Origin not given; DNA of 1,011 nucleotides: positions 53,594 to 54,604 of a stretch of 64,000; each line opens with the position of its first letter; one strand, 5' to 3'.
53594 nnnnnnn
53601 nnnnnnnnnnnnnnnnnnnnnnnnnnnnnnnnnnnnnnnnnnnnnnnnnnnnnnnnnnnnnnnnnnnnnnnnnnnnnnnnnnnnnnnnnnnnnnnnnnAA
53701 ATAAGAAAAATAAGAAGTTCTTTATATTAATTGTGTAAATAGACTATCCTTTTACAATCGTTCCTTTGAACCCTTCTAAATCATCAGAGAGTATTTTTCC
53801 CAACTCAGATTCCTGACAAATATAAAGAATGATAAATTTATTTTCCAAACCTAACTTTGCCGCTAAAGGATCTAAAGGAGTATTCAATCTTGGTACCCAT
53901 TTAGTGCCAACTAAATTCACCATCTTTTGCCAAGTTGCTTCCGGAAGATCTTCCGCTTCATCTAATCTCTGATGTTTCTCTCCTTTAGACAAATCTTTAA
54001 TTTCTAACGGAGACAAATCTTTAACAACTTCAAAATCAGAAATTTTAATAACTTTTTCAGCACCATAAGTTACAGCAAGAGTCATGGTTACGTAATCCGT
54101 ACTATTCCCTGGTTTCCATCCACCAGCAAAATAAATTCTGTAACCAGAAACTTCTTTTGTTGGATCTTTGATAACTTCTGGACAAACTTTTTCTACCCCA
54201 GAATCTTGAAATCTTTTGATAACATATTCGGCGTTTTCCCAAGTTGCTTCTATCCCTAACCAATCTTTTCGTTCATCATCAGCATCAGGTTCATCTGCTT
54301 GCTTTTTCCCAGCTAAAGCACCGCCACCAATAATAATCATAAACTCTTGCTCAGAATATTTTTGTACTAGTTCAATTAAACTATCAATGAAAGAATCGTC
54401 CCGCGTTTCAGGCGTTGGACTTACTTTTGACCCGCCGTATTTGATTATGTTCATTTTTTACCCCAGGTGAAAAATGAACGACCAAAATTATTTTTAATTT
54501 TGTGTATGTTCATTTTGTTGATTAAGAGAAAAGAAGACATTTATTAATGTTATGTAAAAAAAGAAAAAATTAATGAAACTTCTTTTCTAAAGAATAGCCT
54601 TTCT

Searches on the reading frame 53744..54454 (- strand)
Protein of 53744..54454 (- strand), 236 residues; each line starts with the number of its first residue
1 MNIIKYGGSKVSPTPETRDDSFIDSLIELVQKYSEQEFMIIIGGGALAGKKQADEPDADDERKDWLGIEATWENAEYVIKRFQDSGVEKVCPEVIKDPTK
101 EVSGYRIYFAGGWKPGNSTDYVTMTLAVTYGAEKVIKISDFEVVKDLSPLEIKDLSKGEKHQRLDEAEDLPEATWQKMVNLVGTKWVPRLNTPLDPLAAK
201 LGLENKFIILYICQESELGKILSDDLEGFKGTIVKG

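Call 41: search_protein_families(library=pfam, proteins=[window:53744-54454:-], max_evalue=0.001)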
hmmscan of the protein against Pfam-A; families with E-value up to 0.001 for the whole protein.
window:53744-54454:- (236 aa): 1 family
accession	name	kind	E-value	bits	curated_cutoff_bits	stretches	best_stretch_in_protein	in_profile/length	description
PF00696.33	AA_kinase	-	3.3e-07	30.7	24.9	1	3-154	4-188/234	Amino acid kinase family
